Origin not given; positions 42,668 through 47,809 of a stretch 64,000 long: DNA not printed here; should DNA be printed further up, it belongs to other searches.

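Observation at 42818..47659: Architecture of the 1613-aa ATPase: large N-terminal domain, extended coiled coil, MoxR/AAA_5-like module (DDIQH in place of DEINR), C-terminal ~230-aa domain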

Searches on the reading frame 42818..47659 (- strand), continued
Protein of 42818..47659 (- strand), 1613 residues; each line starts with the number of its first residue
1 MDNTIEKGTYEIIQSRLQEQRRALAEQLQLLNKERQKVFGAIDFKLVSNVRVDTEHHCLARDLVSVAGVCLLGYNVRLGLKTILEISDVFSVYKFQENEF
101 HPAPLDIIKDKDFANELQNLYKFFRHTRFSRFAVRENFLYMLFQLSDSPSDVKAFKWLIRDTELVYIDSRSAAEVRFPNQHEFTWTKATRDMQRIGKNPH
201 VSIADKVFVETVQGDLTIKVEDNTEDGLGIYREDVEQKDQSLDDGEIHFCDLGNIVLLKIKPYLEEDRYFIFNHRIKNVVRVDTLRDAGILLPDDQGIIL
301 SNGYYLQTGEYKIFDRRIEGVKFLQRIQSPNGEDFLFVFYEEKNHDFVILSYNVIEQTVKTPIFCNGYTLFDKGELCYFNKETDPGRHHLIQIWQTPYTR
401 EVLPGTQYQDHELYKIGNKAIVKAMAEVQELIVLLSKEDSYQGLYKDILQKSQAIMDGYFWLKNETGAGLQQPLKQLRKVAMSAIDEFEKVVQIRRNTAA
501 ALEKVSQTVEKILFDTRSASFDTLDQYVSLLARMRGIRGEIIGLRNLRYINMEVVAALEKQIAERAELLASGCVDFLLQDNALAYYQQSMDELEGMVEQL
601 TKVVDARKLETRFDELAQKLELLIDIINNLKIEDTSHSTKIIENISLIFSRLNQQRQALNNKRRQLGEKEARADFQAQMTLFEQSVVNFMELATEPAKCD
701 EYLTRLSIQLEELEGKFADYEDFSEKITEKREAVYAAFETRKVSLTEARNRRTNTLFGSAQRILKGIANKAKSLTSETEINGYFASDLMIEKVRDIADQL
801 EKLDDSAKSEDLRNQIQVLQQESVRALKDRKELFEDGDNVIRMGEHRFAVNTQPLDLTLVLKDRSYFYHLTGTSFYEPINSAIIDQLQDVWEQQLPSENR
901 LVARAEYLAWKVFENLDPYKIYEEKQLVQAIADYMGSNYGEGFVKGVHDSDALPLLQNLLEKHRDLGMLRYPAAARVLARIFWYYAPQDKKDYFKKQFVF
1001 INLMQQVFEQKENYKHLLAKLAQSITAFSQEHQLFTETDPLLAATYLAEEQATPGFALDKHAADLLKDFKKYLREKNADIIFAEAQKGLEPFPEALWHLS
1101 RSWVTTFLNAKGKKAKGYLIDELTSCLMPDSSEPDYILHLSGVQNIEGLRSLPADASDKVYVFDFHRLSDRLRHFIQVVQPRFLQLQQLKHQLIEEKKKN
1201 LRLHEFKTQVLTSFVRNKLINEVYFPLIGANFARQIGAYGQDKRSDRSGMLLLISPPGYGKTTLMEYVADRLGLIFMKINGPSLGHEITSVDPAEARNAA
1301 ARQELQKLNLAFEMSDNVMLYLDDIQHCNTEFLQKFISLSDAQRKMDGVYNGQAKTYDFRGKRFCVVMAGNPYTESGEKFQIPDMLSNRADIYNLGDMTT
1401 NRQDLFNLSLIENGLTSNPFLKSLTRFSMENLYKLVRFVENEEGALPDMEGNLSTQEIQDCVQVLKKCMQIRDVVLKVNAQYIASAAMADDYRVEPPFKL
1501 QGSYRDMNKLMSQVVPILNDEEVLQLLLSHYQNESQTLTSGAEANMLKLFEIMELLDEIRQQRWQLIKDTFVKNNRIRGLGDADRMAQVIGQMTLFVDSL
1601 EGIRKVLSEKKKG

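Call 14: find_homologous_proteins(query=window:42818-47659:-, max_evalue=0.00001)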
Query window:42818-47659:- (1613 aa): 3774 proteins with E <= 0.00001 among 8000 candidates; the best 120 are listed.
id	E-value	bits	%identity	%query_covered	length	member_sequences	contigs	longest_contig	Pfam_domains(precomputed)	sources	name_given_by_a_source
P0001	0.0e+0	3620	100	100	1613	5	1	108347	PF12458.14,PF00004.36,PF13401.13,PF07728.21,PF25472.2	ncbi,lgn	ncbi:MAG: DNA repair ATPase [Bacteroidales bacterium]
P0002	0.0e+0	2986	80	100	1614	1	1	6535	PF12458.14,PF00004.36,PF13401.13,PF07728.21,PF25472.2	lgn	-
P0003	0.0e+0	2947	79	100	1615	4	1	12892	PF12458.14,PF00004.36,PF07728.21,PF25472.2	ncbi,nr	ncbi:MAG: AAA family ATPase [Bacteroidetes bacterium]|nr:MAG: AAA family ATPase [Bacteroidota bacter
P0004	0.0e+0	2648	70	100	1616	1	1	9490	PF12458.14,PF00004.36,PF07728.21,PF25472.2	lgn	-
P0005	0.0e+0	2637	71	100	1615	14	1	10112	PF12458.14,PF00004.36,PF13401.13,PF07728.21,PF25472.2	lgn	-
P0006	0.0e+0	2606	70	100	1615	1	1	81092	PF12458.14,PF00004.36,PF07728.21,PF25472.2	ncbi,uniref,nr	ncbi:DNA repair ATPase [Pararhodonellum marinum]|uniref:DNA repair ATPase n=1 Tax=Pararhodonellum ma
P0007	0.0e+0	2585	69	100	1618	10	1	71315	PF12458.14,PF00004.36,PF07728.21,PF25472.2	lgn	-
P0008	0.0e+0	2574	69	100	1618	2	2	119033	PF12458.14,PF00004.36,PF07728.21,PF25472.2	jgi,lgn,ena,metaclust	metaclust:\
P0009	0.0e+0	2558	69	100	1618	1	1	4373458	PF12458.14,PF00004.36,PF13401.13,PF07728.21,PF25472.2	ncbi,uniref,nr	ncbi:DNA repair ATPase [Marivirga harenae]|uniref:DNA repair ATPase n=1 Tax=Marivirga harenae TaxID=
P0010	0.0e+0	2527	68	100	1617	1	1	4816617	PF12458.14,PF00004.36,PF07728.21,PF25472.2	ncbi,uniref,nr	ncbi:DNA repair ATPase [Mongoliitalea daihaiensis]|uniref:DNA repair ATPase n=1 Tax=Mongoliitalea da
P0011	0.0e+0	2437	66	100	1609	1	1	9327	PF12458.14,PF00004.36,PF13401.13,PF07728.21,PF25472.2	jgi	jgi:hypothetical protein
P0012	0.0e+0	2432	66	100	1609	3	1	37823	PF12458.14,PF00004.36,PF13401.13,PF07728.21,PF25472.2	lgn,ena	-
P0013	0.0e+0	2398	65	100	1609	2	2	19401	PF12458.14,PF00004.36,PF13401.13,PF07728.21,PF25472.2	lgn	-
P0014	0.0e+0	2358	64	100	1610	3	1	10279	PF12458.14,PF00004.36,PF13401.13,PF07728.21,PF25472.2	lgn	-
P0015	0.0e+0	2340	64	100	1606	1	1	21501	PF12458.14,PF00004.36,PF07728.21,PF25472.2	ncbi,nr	ncbi:MAG: DNA repair ATPase [Cryomorphaceae bacterium]|nr:DNA repair ATPase [Cryomorphaceae bacteriu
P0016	0.0e+0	2324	63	99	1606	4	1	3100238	PF12458.14,PF00004.36,PF13401.13,PF07728.21,PF25472.2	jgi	jgi:hypothetical protein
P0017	0.0e+0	2182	59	100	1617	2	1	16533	PF12458.14,PF00004.36,PF25472.2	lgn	-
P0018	0.0e+0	1950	54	99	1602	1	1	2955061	PF12458.14,PF00004.36,PF07728.21,PF25472.2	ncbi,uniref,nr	ncbi:AAA family ATPase [Flavobacterium sp. 9AF]|uniref:DNA repair ATPase n=1 Tax=Flavobacterium sp. 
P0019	0.0e+0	1950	53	100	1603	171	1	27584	PF12458.14,PF00004.36,PF07728.21,PF25472.2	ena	-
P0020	0.0e+0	1946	54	99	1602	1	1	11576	PF12458.14,PF00004.36,PF07728.21,PF25472.2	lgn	-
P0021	0.0e+0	1945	54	99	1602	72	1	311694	PF12458.14,PF00004.36,PF07728.21,PF25472.2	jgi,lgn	-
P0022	0.0e+0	1945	54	99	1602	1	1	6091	PF12458.14,PF00004.36,PF07728.21,PF25472.2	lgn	-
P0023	0.0e+0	1943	54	99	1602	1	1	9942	PF12458.14,PF00004.36,PF07728.21,PF25472.2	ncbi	-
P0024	0.0e+0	1937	54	99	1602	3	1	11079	PF12458.14,PF00004.36,PF07728.21,PF25472.2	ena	-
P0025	0.0e+0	1937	54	99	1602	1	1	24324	PF12458.14,PF00004.36,PF07728.21,PF25472.2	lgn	-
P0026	0.0e+0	1930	54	99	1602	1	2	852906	PF12458.14,PF00004.36,PF07728.21,PF25472.2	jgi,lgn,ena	-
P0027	0.0e+0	1930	53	100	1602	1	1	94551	PF12458.14,PF00004.36,PF07728.21,PF25472.2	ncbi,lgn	-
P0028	0.0e+0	1929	53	100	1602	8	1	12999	PF12458.14,PF00004.36,PF07728.21,PF25472.2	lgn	-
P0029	0.0e+0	1927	53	100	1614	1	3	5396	PF12458.14,PF00004.36,PF07728.21,PF25472.2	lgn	-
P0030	0.0e+0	1925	53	100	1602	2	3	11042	PF12458.14,PF00004.36,PF07728.21,PF25472.2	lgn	-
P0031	0.0e+0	1924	53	100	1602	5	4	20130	PF12458.14,PF00004.36,PF07728.21,PF25472.2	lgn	-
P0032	0.0e+0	1921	54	100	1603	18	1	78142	PF12458.14,PF00004.36,PF07728.21,PF25472.2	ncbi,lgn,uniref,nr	ncbi:DNA repair ATPase [uncultured Chryseobacterium sp.]|uniref:DNA repair ATPase n=1 Tax=uncultured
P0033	0.0e+0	1918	53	100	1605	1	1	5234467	PF12458.14,PF00004.36,PF07728.21,PF25472.2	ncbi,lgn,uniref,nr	ncbi:DNA repair ATPase [Chryseobacterium sp. MYb264]|uniref:DNA repair ATPase n=1 Tax=Chryseobacteri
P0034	0.0e+0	1917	53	100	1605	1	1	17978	PF12458.14,PF00004.36,PF07728.21,PF25472.2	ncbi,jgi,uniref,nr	ncbi:DNA repair ATPase [Chryseobacterium sp.]|uniref:DNA repair ATPase n=1 Tax=Chryseobacterium sp. 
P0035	0.0e+0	1916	53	100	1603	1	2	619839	PF12458.14,PF00004.36,PF07728.21,PF25472.2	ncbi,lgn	-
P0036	0.0e+0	1916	53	100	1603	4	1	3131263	PF12458.14,PF00004.36,PF07728.21,PF25472.2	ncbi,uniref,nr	ncbi:DNA repair ATPase [Chryseobacterium oryzae]|uniref:DNA repair ATPase n=1 Tax=Chryseobacterium o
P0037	0.0e+0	1915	53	100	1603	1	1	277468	PF12458.14,PF00004.36,PF07728.21,PF25472.2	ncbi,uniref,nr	ncbi:DNA repair ATPase [Chryseobacterium hagamense]|uniref:ATPase AAA n=1 Tax=Chryseobacterium hagam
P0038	0.0e+0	1914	53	100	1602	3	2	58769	PF12458.14,PF00004.36,PF07728.21,PF25472.2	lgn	-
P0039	0.0e+0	1913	52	100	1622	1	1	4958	PF12458.14,PF00004.36,PF13401.13,PF07728.21,PF25472.2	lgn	-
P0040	0.0e+0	1912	52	100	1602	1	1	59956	PF12458.14,PF00004.36,PF07728.21,PF25472.2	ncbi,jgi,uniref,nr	ncbi:DNA repair ATPase [Chryseobacterium sp.]|uniref:DNA repair ATPase n=1 Tax=Chryseobacterium sp. 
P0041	0.0e+0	1911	53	100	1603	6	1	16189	PF12458.14,PF00004.36,PF07728.21,PF25472.2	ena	-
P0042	0.0e+0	1911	53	100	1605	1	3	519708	PF12458.14,PF00004.36,PF07728.21,PF25472.2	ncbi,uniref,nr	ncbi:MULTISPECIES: DNA repair ATPase [unclassified Chryseobacterium]|uniref:DNA repair ATPase n=1 Ta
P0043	0.0e+0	1910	53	100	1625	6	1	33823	PF12458.14,PF00004.36,PF13401.13,PF07728.21,PF25472.2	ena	-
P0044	0.0e+0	1910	53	100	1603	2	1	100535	PF12458.14,PF00004.36,PF07728.21,PF25472.2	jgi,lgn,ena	-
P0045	0.0e+0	1909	53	100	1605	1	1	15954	PF12458.14,PF00004.36,PF07728.21,PF25472.2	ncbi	-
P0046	0.0e+0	1907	53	100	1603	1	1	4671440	PF12458.14,PF00004.36,PF07728.21,PF25472.2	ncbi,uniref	ncbi:DNA repair ATPase [Chryseobacterium sp. MMS23-Vi53]|uniref:DNA repair ATPase n=1 Tax=Chryseobac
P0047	0.0e+0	1905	53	100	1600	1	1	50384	PF12458.14,PF00004.36,PF07728.21,PF25472.2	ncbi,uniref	ncbi:DNA repair ATPase [Chryseobacterium sp.]|uniref:DNA repair ATPase n=1 Tax=Chryseobacterium sp. 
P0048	0.0e+0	1905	52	100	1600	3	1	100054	PF12458.14,PF00004.36,PF07728.21,PF25472.2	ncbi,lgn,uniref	ncbi:DNA repair ATPase [Chryseobacterium sp. MYb328]|uniref:DNA repair ATPase n=1 Tax=Chryseobacteri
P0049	0.0e+0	1904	53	100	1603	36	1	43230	PF12458.14,PF00004.36,PF07728.21,PF25472.2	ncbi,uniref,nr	ncbi:DNA repair ATPase [Riemerella anatipestifer]|uniref:DNA repair ATPase n=1 Tax=Riemerella anatip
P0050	0.0e+0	1904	53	100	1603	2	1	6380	PF12458.14,PF00004.36,PF07728.21,PF25472.2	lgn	-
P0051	0.0e+0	1903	52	100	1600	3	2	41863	PF12458.14,PF00004.36,PF07728.21,PF25472.2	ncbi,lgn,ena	-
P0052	0.0e+0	1903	53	100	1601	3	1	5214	PF12458.14,PF00004.36,PF07728.21,PF25472.2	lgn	-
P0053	0.0e+0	1903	53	100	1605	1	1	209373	PF12458.14,PF00004.36,PF07728.21,PF25472.2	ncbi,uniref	ncbi:DNA repair ATPase [Chryseobacterium sp. C39-AII1]|uniref:DNA repair ATPase n=1 Tax=Chryseobacte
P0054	0.0e+0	1902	52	100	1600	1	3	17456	PF12458.14,PF00004.36,PF07728.21,PF25472.2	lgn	-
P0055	0.0e+0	1902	53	100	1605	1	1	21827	PF12458.14,PF00004.36,PF07728.21,PF25472.2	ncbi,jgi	-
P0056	0.0e+0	1901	52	100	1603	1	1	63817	PF12458.14,PF00004.36,PF07728.21,PF25472.2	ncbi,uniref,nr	ncbi:DNA repair ATPase [Chryseobacterium sp. JUb7]|uniref:DNA repair ATPase n=1 Tax=Chryseobacterium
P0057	0.0e+0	1901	54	99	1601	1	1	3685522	PF12458.14,PF00004.36,PF07728.21,PF25472.2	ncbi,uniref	ncbi:DNA repair ATPase [Chryseobacterium sp. CT-SW4]|uniref:DNA repair ATPase n=1 Tax=Chryseobacteri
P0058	0.0e+0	1897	53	99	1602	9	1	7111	PF12458.14,PF00004.36,PF07728.21,PF25472.2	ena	-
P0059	0.0e+0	1897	53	100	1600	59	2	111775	PF12458.14,PF00004.36,PF07728.21,PF25472.2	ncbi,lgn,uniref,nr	ncbi:hypothetical protein J2786_004448 [Chryseobacterium vietnamense]|uniref:Uncharacterized protein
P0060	0.0e+0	1896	52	100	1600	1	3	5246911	PF12458.14,PF00004.36,PF07728.21,PF25472.2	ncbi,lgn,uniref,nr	ncbi:DNA repair ATPase [Chryseobacterium indologenes]|uniref:DNA repair ATPase n=1 Tax=Chryseobacter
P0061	0.0e+0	1894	53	99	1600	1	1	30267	PF12458.14,PF00004.36,PF07728.21,PF25472.2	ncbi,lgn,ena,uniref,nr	ncbi:DNA repair ATPase [Chryseobacterium sp.]|uniref:DNA repair ATPase n=1 Tax=Chryseobacterium sp. 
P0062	0.0e+0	1894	52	100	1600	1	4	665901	PF12458.14,PF00004.36,PF07728.21,PF25472.2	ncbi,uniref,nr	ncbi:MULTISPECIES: DNA repair ATPase [Chryseobacterium]|uniref:DNA repair ATPase n=1 Tax=Chryseobact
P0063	0.0e+0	1894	53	100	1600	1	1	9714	PF12458.14,PF00004.36,PF07728.21,PF25472.2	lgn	-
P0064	0.0e+0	1894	53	100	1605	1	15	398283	PF12458.14,PF00004.36,PF07728.21,PF25472.2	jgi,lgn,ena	-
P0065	0.0e+0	1893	52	100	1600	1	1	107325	PF12458.14,PF00004.36,PF07728.21,PF25472.2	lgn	-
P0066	0.0e+0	1893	52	100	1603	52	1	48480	PF12458.14,PF00004.36,PF07728.21,PF25472.2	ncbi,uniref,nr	ncbi:DNA repair ATPase [Chryseobacterium aahli]|uniref:DNA repair ATPase n=1 Tax=Chryseobacterium aa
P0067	0.0e+0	1893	52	100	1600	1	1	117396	PF12458.14,PF00004.36,PF07728.21,PF25472.2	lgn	-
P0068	0.0e+0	1893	53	100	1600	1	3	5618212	PF12458.14,PF00004.36,PF07728.21,PF25472.2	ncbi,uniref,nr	ncbi:AAA family ATPase [Chryseobacterium lactis]|uniref:AAA family ATPase n=1 Tax=Chryseobacterium l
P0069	0.0e+0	1891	53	100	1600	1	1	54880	PF12458.14,PF00004.36,PF07728.21,PF25472.2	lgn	-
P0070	0.0e+0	1891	53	100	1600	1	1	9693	PF12458.14,PF00004.36,PF07728.21,PF25472.2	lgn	-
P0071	0.0e+0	1891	52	100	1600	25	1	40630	PF12458.14,PF00004.36,PF07728.21,PF25472.2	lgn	-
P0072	0.0e+0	1891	52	100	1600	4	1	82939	PF12458.14,PF00004.36,PF07728.21,PF25472.2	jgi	jgi:hypothetical protein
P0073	0.0e+0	1890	52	100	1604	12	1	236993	PF12458.14,PF00004.36,PF07728.21,PF25472.2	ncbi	ncbi:DNA repair ATPase [Flavobacterium sp. U410]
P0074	0.0e+0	1890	53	100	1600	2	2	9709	PF12458.14,PF00004.36,PF07728.21,PF25472.2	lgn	-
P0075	0.0e+0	1889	52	100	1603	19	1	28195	PF12458.14,PF00004.36,PF07728.21,PF25472.2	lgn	-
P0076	0.0e+0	1889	53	100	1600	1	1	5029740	PF12458.14,PF00004.36,PF07728.21,PF25472.2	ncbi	-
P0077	0.0e+0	1889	52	100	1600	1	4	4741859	PF12458.14,PF00004.36,PF07728.21,PF25472.2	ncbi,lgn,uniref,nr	ncbi:DNA repair ATPase [Chryseobacterium sp. PMSZPI]|uniref:DNA repair ATPase n=1 Tax=Chryseobacteri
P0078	0.0e+0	1889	52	100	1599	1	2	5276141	PF12458.14,PF00004.36,PF07728.21,PF25472.2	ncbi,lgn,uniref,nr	ncbi:AAA family ATPase [Chryseobacterium sp. G0162]|uniref:DNA repair ATPase n=1 Tax=Chryseobacteriu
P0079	0.0e+0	1889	52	100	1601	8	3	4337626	PF12458.14,PF00004.36,PF07728.21,PF25472.2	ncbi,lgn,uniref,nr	ncbi:DNA repair ATPase [Chryseobacterium gallinarum]|uniref:AAA family ATPase n=1 Tax=Chryseobacteri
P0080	0.0e+0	1888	52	100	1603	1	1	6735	PF12458.14,PF00004.36,PF07728.21,PF25472.2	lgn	-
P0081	0.0e+0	1888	52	100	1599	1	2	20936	PF12458.14,PF00004.36,PF07728.21,PF25472.2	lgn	-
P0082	0.0e+0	1888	53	100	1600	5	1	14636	PF12458.14,PF00004.36,PF07728.21,PF25472.2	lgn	-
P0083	0.0e+0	1888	52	100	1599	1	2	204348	PF12458.14,PF00004.36,PF07728.21,PF25472.2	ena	-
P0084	0.0e+0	1888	53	100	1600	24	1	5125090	PF12458.14,PF00004.36,PF07728.21,PF25472.2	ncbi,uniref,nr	ncbi:DNA repair ATPase [Chryseobacterium sp. SG20098]|uniref:DNA repair ATPase n=1 Tax=Chryseobacter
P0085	0.0e+0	1888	52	100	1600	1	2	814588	PF12458.14,PF00004.36,PF07728.21,PF25472.2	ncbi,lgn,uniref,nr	ncbi:DNA repair ATPase [Chryseobacterium jejuense]|uniref:ATPase family associated with various cell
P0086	0.0e+0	1887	53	100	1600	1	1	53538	PF12458.14,PF00004.36,PF07728.21,PF25472.2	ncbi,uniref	ncbi:DNA repair ATPase [Chryseobacterium sp.]|uniref:DNA repair ATPase n=1 Tax=Chryseobacterium sp. 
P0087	0.0e+0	1887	52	100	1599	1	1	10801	PF12458.14,PF00004.36,PF07728.21,PF25472.2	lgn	-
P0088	0.0e+0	1887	53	100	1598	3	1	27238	PF12458.14,PF00004.36,PF07728.21,PF25472.2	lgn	-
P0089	0.0e+0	1887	52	100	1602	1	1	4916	PF12458.14,PF00004.36,PF07728.21,PF25472.2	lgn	-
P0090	0.0e+0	1886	52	100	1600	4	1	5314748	PF12458.14,PF00004.36,PF07728.21,PF25472.2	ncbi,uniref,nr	ncbi:DNA repair ATPase [Chryseobacterium indologenes]|uniref:DNA repair ATPase n=1 Tax=Chryseobacter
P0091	0.0e+0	1886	53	100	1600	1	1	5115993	PF12458.14,PF00004.36,PF07728.21,PF25472.2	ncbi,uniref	ncbi:DNA repair ATPase [Chryseobacterium sp. NRRL B-14798]|uniref:DNA repair ATPase n=1 Tax=Chryseob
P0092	0.0e+0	1886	53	100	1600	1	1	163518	PF12458.14,PF00004.36,PF07728.21,PF25472.2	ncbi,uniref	ncbi:DNA repair ATPase [Chryseobacterium sp. EZn1]|uniref:DNA repair ATPase n=1 Tax=Chryseobacterium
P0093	0.0e+0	1886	52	100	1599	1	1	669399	PF12458.14,PF00004.36,PF07728.21,PF25472.2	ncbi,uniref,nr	ncbi:DNA repair ATPase [Chryseobacterium sp. Marseille-Q3244]|uniref:DNA repair ATPase n=1 Tax=Chrys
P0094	0.0e+0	1886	52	100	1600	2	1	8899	PF12458.14,PF00004.36,PF07728.21,PF25472.2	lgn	-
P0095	0.0e+0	1885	52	100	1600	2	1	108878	PF12458.14,PF00004.36,PF07728.21,PF25472.2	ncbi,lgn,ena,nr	ncbi:MAG TPA: AAA family ATPase [Chryseobacterium sp.]|nr:AAA family ATPase [Chryseobacterium sp.]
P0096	0.0e+0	1885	53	100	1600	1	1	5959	PF12458.14,PF00004.36,PF07728.21,PF25472.2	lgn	-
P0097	0.0e+0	1885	52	100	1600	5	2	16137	PF12458.14,PF00004.36,PF07728.21,PF25472.2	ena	-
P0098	0.0e+0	1885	52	100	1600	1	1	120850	PF12458.14,PF00004.36,PF07728.21,PF25472.2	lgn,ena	-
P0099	0.0e+0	1884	52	100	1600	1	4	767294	PF12458.14,PF00004.36,PF07728.21,PF25472.2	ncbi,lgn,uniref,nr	ncbi:DNA repair ATPase [uncultured Chryseobacterium sp.]|uniref:DNA repair ATPase n=1 Tax=uncultured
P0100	0.0e+0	1884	53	100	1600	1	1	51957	PF12458.14,PF00004.36,PF07728.21,PF25472.2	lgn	-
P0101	0.0e+0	1884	53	100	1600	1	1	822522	PF12458.14,PF00004.36,PF07728.21,PF25472.2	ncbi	ncbi:UNVERIFIED_CONTAM: DNA repair ATPase [Ralstonia mannitolilytica]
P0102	0.0e+0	1883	52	100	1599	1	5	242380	PF12458.14,PF00004.36,PF07728.21,PF25472.2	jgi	jgi:hypothetical protein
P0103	0.0e+0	1883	53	100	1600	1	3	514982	PF12458.14,PF00004.36,PF07728.21,PF25472.2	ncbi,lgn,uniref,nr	ncbi:AAA family ATPase [Chryseobacterium flavum]|uniref:AAA family ATPase n=1 Tax=Chryseobacterium f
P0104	0.0e+0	1882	52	100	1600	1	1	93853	PF12458.14,PF00004.36,PF07728.21,PF25472.2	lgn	-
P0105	0.0e+0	1882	52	100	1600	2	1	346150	PF12458.14,PF00004.36,PF07728.21,PF25472.2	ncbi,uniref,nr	ncbi:DNA repair ATPase [Chryseobacterium sp. KLBC 52]|uniref:DNA repair ATPase n=1 Tax=Chryseobacter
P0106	0.0e+0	1881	53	100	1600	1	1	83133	PF12458.14,PF00004.36,PF07728.21,PF25472.2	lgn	-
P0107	0.0e+0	1881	52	100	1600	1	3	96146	PF12458.14,PF00004.36,PF07728.21,PF25472.2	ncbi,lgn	-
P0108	0.0e+0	1881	52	100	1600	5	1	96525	PF12458.14,PF00004.36,PF07728.21,PF25472.2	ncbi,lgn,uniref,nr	ncbi:DNA repair ATPase [Chryseobacterium viscerum]|uniref:AAA domain-containing protein n=1 Tax=Chry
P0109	0.0e+0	1881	52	100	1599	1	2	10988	PF12458.14,PF00004.36,PF07728.21,PF25472.2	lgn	-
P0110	0.0e+0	1881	52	100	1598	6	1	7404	PF12458.14,PF00004.36,PF07728.21,PF25472.2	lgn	-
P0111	0.0e+0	1879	52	100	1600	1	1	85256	PF12458.14,PF00004.36,PF07728.21,PF25472.2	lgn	-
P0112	0.0e+0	1878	52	100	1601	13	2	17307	PF12458.14,PF00004.36,PF07728.21,PF25472.2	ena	-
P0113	0.0e+0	1875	52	100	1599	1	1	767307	PF12458.14,PF00004.36,PF07728.21,PF25472.2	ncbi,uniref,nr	ncbi:AAA family ATPase [Chryseobacterium sp. KBW03]|uniref:DNA repair ATPase n=1 Tax=Chryseobacteriu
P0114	0.0e+0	1875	52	100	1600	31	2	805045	PF12458.14,PF00004.36,PF07728.21,PF25472.2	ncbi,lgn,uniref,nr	ncbi:DNA repair ATPase [Chryseobacterium gleum]|uniref:DNA repair ATPase n=1 Tax=Chryseobacterium gl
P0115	0.0e+0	1873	52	100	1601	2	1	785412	PF12458.14,PF00004.36,PF07728.21,PF25472.2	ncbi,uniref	ncbi:DNA repair ATPase [Chryseobacterium sp. JK1]|uniref:DNA repair ATPase n=1 Tax=Chryseobacterium 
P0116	0.0e+0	1873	52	100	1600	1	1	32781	PF12458.14,PF00004.36,PF07728.21,PF25472.2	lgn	-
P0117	0.0e+0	1872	52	100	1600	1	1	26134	PF12458.14,PF00004.36,PF07728.21,PF25472.2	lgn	-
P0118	0.0e+0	1869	52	100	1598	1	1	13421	PF12458.14,PF00004.36,PF13401.13,PF07728.21,PF25472.2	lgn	-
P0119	0.0e+0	1869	52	99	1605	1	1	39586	PF12458.14,PF00004.36,PF07728.21,PF25472.2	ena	-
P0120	0.0e+0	1867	51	100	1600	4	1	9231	PF12458.14,PF00004.36,PF07728.21,PF25472.2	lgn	-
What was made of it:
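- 42818..47659 (-): Complete CDS of the 1613-aa ATPase, including the stop codon. 100% identical over full length to NCBI P0001 (call 14).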
